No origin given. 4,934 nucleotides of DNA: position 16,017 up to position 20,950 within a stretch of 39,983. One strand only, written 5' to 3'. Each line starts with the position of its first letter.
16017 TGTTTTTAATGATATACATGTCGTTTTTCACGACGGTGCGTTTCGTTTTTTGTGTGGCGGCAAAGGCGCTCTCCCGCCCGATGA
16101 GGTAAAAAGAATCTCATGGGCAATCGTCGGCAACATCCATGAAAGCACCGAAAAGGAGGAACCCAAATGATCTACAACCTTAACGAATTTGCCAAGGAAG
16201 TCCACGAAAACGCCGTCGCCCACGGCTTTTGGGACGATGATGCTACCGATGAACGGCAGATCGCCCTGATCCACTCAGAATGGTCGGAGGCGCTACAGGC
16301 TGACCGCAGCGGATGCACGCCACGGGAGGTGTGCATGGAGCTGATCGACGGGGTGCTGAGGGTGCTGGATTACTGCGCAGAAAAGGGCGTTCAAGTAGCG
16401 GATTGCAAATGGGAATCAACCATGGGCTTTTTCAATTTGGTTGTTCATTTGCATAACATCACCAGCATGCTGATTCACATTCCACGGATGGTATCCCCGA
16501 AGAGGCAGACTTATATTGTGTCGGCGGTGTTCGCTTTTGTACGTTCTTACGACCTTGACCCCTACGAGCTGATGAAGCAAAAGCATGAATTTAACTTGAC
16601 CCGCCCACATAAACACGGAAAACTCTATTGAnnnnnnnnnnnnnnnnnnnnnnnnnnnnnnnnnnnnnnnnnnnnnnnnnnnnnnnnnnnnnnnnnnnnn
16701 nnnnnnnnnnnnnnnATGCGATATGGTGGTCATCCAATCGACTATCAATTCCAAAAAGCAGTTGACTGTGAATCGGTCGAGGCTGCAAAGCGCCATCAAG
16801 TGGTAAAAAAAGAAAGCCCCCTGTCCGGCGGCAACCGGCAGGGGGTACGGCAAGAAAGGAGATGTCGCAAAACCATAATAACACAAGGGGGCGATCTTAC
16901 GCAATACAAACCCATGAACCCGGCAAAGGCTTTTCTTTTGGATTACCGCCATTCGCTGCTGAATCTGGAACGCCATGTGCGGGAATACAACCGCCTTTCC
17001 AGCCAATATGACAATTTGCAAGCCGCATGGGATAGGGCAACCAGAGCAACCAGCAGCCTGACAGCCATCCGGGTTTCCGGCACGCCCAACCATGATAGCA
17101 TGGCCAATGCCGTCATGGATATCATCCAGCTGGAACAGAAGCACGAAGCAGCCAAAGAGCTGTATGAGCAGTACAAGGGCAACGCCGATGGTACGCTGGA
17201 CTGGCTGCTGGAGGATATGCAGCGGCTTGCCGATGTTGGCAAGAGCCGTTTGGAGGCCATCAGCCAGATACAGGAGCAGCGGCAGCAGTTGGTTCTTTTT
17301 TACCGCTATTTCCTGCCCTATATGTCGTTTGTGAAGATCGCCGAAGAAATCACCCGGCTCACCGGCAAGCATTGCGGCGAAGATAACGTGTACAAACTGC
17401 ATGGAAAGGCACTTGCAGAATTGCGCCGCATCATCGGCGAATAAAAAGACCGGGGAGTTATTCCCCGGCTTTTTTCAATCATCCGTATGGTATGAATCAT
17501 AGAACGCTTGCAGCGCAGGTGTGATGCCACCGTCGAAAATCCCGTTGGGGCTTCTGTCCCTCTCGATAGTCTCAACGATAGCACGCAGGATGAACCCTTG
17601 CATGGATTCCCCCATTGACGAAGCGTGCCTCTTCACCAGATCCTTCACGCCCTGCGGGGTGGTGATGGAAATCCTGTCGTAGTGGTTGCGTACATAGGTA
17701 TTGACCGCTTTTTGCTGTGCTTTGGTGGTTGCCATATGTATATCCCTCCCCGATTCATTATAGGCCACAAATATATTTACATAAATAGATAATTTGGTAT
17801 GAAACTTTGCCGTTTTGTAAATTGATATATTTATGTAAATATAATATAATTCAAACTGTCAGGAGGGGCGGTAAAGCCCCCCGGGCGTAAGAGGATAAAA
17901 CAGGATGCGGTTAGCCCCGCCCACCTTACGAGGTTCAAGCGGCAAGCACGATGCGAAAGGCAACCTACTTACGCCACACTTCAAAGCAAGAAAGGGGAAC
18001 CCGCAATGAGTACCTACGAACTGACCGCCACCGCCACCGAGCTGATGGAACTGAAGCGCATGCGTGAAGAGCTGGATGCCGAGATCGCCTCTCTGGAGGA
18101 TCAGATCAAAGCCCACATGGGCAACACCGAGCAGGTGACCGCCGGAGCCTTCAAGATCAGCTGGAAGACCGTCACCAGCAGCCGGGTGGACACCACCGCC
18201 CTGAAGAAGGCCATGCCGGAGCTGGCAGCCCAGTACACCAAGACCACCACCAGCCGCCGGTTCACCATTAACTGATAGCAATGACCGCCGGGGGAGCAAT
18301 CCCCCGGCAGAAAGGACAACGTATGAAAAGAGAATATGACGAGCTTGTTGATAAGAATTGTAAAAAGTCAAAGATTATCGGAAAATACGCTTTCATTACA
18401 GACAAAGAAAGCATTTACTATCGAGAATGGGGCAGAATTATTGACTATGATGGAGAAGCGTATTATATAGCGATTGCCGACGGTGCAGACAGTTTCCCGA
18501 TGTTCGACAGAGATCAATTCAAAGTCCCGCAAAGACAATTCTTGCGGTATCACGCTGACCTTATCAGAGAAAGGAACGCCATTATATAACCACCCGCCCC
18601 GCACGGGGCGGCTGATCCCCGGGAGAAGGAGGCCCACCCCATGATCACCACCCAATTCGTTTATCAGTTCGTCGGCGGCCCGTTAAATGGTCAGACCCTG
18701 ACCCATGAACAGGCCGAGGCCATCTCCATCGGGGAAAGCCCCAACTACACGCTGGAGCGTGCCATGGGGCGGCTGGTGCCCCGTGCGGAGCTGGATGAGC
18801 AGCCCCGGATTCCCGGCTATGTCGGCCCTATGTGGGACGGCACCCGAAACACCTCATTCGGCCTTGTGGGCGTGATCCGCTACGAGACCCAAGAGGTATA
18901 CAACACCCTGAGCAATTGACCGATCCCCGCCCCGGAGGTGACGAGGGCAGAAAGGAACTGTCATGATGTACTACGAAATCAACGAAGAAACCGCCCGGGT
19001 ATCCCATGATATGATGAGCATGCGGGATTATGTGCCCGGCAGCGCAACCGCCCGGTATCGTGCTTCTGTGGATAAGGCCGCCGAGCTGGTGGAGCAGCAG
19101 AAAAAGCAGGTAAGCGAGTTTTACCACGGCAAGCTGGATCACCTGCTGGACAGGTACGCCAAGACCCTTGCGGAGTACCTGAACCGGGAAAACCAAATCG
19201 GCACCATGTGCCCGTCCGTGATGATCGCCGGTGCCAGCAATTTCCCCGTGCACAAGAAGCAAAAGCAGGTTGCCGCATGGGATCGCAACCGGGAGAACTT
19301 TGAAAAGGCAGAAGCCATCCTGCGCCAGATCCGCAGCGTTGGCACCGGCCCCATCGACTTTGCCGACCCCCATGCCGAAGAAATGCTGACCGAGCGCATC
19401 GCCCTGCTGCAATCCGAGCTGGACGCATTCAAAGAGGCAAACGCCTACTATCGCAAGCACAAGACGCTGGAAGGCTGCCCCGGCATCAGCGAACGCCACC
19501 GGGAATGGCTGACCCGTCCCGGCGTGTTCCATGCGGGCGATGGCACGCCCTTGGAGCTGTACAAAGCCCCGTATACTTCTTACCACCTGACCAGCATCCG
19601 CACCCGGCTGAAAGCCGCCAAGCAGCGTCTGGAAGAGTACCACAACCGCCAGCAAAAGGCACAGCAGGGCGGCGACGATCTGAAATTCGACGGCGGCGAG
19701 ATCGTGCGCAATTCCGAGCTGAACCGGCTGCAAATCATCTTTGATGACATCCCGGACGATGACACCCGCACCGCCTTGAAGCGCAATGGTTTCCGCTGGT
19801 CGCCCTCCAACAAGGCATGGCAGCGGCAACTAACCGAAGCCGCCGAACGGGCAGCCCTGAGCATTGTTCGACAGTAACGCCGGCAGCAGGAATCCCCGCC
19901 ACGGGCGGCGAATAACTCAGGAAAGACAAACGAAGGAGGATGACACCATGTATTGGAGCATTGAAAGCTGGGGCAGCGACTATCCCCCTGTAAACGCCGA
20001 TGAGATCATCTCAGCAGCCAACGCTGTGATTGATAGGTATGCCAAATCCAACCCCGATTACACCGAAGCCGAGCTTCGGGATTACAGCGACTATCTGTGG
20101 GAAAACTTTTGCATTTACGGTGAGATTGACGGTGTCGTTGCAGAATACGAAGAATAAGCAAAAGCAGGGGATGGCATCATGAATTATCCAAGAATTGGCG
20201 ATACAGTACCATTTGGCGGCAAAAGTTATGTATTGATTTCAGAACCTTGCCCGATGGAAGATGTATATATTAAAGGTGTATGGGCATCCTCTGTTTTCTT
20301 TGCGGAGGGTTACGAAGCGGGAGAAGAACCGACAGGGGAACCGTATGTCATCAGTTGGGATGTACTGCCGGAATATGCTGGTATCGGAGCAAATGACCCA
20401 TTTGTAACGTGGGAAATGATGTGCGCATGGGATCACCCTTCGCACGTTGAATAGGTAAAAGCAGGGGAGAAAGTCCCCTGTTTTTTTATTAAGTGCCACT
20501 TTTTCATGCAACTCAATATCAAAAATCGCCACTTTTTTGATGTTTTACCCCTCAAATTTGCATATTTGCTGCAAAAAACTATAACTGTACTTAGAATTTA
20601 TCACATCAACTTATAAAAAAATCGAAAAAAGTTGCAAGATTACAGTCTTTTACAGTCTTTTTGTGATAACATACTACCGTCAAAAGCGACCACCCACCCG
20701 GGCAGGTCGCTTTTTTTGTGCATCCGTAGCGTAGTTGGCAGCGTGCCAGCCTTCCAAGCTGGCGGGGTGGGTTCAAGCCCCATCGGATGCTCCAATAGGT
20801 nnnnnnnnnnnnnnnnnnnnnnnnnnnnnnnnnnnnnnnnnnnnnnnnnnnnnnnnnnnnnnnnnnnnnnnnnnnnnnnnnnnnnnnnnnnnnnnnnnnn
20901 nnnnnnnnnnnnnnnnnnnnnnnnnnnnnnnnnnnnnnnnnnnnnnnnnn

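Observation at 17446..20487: Insulated accessory operon gated by a solitary RHH repressor (immI-like / anti-defence-like)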

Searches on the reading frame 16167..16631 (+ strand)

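Call 20: search_protein_families(library=phrogs, proteins=[window:16167-16631:+], max_evalue=0.001)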
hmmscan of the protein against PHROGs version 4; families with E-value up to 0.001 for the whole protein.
window:16167-16631:+ (154 aa): 3 families
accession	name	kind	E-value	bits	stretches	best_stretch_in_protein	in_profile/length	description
phrog_9236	-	other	2.2e-18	67.8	2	2-53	3-54/191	pyrophosphatase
phrog_3301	-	other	8e-16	59.4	1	1-78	46-147/169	pyrophosphatase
phrog_5658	-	other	5.6e-09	36.7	1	3-147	302-406/421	pyrophosphatase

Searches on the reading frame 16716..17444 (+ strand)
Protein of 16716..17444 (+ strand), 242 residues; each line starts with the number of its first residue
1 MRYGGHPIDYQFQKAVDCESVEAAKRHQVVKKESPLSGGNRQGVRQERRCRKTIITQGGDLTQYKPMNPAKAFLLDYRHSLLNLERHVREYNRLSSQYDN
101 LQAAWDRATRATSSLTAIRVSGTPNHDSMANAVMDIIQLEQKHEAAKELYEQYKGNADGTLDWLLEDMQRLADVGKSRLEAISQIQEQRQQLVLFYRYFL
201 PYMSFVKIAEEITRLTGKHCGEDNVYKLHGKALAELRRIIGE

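Call 7: search_protein_families(library=pfam, proteins=[window:16716-17444:+], max_evalue=0.1)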
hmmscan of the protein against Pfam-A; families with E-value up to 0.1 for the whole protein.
window:16716-17444:+ (242 aa): 0 families

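Call 8: search_protein_families(library=phrogs, proteins=[window:16716-17444:+], max_evalue=0.1)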
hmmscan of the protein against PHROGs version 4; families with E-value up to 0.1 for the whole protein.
window:16716-17444:+ (242 aa): 3 families
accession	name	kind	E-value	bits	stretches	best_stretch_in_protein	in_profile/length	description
phrog_36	-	transcription regulation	6.3e-06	26.9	1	70-242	56-189/220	transcriptional regulator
phrog_248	-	transcription regulation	0.0048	18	1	173-236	78-133/161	transcriptional activator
phrog_12541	-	unknown function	0.007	17.4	1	91-190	66-156/173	-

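Call 21: search_protein_families(library=ncbifam, proteins=[window:16716-17444:+], max_evalue=0.1)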
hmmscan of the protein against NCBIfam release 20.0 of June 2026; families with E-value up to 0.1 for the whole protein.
window:16716-17444:+ (242 aa): 2 families
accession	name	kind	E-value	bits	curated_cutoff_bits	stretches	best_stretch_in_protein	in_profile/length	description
TIGR00700.1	GABAtrnsam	equivalog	0.043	12.4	506.65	0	173-218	46-91/420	4-aminobutyrate--2-oxoglutarate transaminase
NF051447.1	HblD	equivalog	0.05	12.5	650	1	85-161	293-369/409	hemolysin BL lytic component L1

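Call 22: search_protein_families(library=padloc, proteins=[window:16716-17444:+], max_evalue=0.1)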
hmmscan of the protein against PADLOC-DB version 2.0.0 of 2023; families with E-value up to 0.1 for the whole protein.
window:16716-17444:+ (242 aa): 0 families

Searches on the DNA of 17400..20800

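Call 13: search_rna_families(source=window, start=17400, end=20800, threshold=evalue, max_evalue=1)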
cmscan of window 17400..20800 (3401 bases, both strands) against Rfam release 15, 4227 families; matches with E-value up to 1: 2.
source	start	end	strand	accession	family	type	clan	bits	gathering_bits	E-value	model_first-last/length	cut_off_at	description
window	20720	20791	+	RF00005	tRNA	Gene; tRNA;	CL00001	60.6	29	6.5e-12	1-71/71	no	tRNA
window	20720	20792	-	RF04354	Plastid-ycf2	Cis-reg;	-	20.3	65.7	0.86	1-75/75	no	Plastid-ycf2 5UTR RNA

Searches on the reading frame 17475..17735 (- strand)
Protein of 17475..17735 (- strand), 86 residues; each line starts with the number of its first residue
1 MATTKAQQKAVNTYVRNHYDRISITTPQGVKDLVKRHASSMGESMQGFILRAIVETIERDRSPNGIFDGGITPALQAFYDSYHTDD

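Call 7: search_protein_families(library=pfam, proteins=[window:17475-17735:-], max_evalue=0.1)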
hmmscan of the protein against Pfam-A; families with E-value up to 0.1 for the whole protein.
window:17475-17735:- (86 aa): 5 families
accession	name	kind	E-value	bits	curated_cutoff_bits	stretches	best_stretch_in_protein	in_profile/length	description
PF07878.17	RHH_5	-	0.026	14.7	26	1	20-58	2-40/43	CopG-like RHH_1 or ribbon-helix-helix domain, RHH_5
PF08681.18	TacA1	-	0.058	13.8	21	1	21-55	1-35/80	Antitoxin TacA 1-like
PF03869.20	Arc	-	0.059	13.7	20.4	1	25-55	10-40/50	Arc-like DNA binding domain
PF00199.24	Catalase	-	0.065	12.8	25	1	9-64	194-249/383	Catalase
PF07704.17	PSK_trans_fac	-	0.084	14.2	28.3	0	28-61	9-41/82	Rv0623-like transcription factor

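Call 8: search_protein_families(library=phrogs, proteins=[window:17475-17735:-], max_evalue=0.1)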
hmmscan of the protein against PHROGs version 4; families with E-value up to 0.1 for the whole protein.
window:17475-17735:- (86 aa): 4 families
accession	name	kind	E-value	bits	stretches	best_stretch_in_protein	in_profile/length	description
phrog_13890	-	unknown function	1.8e-11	44.8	1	5-61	3-59/73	-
phrog_582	-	transcription regulation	0.0027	19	1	4-61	42-99/105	Arc-like repressor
phrog_3178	-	transcription regulation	0.012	17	1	17-59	7-49/125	Arc-like DNA binding domain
phrog_26024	-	other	0.079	13.3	0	6-31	51-76/202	protease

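Call 21: search_protein_families(library=ncbifam, proteins=[window:17475-17735:-], max_evalue=0.1)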
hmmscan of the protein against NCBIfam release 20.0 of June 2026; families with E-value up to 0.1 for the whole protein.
window:17475-17735:- (86 aa): 0 families

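Call 22: search_protein_families(library=padloc, proteins=[window:17475-17735:-], max_evalue=0.1)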
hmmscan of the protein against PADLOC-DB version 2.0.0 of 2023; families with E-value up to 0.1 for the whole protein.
window:17475-17735:- (86 aa): 0 families

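Call 35: find_related_loci(query=window:17475-17735:-, collection=viral_contigs, flank=5000)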
Query window:17475-17735:- (86 aa) in viral_contigs; peptide patterns used: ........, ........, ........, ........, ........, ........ (x = any residue, [..] = any of these).
18 stretches matched a pattern; 4 encode a relative of the query (tblastn E <= 1e-3); 4 distinct loci.
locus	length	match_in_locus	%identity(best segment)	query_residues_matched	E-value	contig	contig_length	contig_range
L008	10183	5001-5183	66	1-61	2e-24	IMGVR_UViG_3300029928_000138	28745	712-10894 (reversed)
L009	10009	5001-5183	66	1-61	2e-24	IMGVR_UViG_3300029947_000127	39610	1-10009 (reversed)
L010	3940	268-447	67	1-60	4e-24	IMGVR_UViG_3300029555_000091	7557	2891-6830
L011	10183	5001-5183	59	1-61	8e-21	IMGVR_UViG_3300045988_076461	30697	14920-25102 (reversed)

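Call 70: search_solved_structures(query=A2, max_evalue=10, show_alignments=2)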
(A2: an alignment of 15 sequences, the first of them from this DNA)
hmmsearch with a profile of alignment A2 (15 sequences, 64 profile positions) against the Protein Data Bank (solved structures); distinct sequences matched with E-value up to 10: 22.
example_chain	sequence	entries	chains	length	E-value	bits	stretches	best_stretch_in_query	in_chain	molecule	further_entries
1b28_A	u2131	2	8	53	1.4e-05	28.5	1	16-60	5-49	PROTEIN (REGULATORY PROTEIN ARC) | ARC REPRESSOR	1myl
1u9p_A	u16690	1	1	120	1.5e-05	28.3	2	21-60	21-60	pArc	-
6ajm_C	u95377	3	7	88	0.00035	24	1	18-55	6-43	DUF1778 domain-containing protein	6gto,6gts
6ajn_C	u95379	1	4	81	0.00054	23.4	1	20-55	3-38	DUF1778 domain-containing protein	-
1baz_A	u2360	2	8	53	0.0014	22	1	16-60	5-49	ARC REPRESSOR | PROTEIN (ARC FV10 REPRESSOR)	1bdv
1arq_A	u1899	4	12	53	0.0031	21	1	16-60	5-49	ARC REPRESSOR | PROTEIN (GENE-REGULATING PROTEIN ARC) | PROTEIN (ARC REPRESSOR)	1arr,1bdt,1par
1myk_A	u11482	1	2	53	0.0043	20.5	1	17-60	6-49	ARC REPRESSOR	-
9pio_G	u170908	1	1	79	0.0064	20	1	15-60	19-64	Arc family DNA-binding protein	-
2k1o_A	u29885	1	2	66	0.032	17.7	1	24-60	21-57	Putative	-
7ak7_C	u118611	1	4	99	0.034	17.6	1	18-53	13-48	CopG family transcriptional regulator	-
1y9b_A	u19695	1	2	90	0.042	17.3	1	18-55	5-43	conserved hypothetical protein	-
2ba3_A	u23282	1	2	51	0.045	17.2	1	23-52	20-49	NikA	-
5zgn_A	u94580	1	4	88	0.11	16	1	19-55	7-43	KacA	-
1qtg_A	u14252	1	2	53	0.17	15.4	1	24-60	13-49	Transcriptional repressor arc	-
1nla_A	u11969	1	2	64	0.27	14.7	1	25-60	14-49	Transcriptional repressor arc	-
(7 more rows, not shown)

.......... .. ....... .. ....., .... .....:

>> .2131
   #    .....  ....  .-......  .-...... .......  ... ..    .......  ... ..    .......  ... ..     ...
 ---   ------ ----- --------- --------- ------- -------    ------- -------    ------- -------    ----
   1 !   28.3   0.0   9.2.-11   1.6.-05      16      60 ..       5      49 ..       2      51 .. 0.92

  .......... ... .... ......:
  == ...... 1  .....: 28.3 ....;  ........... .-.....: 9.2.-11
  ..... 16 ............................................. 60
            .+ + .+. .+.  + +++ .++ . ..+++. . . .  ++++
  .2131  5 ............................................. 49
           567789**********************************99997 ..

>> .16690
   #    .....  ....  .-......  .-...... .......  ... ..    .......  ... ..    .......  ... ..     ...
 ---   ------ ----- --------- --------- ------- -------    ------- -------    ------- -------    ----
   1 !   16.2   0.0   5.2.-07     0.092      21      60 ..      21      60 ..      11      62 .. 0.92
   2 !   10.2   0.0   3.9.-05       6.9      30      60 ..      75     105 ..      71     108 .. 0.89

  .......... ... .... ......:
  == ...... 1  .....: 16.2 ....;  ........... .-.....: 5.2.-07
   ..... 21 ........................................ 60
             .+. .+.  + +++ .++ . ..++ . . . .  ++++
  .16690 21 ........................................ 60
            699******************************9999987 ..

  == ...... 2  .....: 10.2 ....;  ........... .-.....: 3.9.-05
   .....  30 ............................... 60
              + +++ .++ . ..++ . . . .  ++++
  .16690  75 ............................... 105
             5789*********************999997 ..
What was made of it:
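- On Arc/MetJ (ribbon-helix-helix) repressors: A family profile (15 sequences) matches P22 Arc at E 1.4e-5 over profile positions 16-60, and also matches pArc, DUF1778 and CopG chains (call 70).
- Checked: A profile of 15 family members matches P22 Arc in the PDB (E 1.4e-5) across the strand-helix-helix (call 70).
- RHH identity: calls 8 and 70 (Arc, E 1.4e-5).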

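Call 71: search_protein_families(library=pfam, alignment_id=A2, max_evalue=0.1)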
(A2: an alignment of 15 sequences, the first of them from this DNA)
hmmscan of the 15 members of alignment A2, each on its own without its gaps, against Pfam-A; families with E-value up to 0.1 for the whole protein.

A. member 1, seq(86 aa): 5 families
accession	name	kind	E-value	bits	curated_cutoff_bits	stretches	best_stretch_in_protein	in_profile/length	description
PF07878.17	RHH_5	-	0.026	14.7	26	1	20-58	2-40/43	CopG-like RHH_1 or ribbon-helix-helix domain, RHH_5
PF08681.18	TacA1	-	0.058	13.8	21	1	21-55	1-35/80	Antitoxin TacA 1-like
PF03869.20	Arc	-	0.059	13.7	20.4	1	25-55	10-40/50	Arc-like DNA binding domain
PF00199.24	Catalase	-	0.065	12.8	25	1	9-64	194-249/383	Catalase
PF07704.17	PSK_trans_fac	-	0.084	14.2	28.3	0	28-61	9-41/82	Rv0623-like transcription factor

B. families by the number of members that match (of 15 scanned): 23 families
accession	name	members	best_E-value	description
PF08681.18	TacA1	9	2e-05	Antitoxin TacA 1-like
PF21983.2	NikA-like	8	1.1e-07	Mobilization protein NikA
PF09386.16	ParD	6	4.5e-05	Antitoxin ParD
PF05534.18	HicB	6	0.00032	HicB family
PF03869.20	Arc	4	4.3e-05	Arc-like DNA binding domain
PF19807.5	DUF6290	4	0.0049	Family of unknown function (DUF6290)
PF07704.17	PSK_trans_fac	4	0.033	Rv0623-like transcription factor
PF07878.17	RHH_5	3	7.2e-07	CopG-like RHH_1 or ribbon-helix-helix domain, RHH_5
PF01402.27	RHH_1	3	0.0055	Ribbon-helix-helix protein, copG family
PF23807.1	RHH_10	2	0.00025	Ribbon-helix-helix protein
PF12441.14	CopG_antitoxin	2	0.00029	CopG antitoxin of type II toxin-antitoxin system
PF03496.20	ADPrib_exo_Tox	2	0.002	ADP-ribosyltransferase exoenzyme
PF07508.19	Recombinase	1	0.00032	Recombinase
PF16777.11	RHH_7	1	0.016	Transcriptional regulator, RHH-like, CopG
PF16671.10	ACD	1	0.029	Actin cross-linking domain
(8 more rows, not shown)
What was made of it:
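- Members of the RHH family give weak hits to TacA, ParD, HicB and CopG antitoxin models (call 71).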

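Call 109: find_encoding_contigs(protein=window:17475-17735:-, flank=4000, max_places=6)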
Protein window:17475-17735:- (86 aa): no gene with exactly this product is on record in the collection.
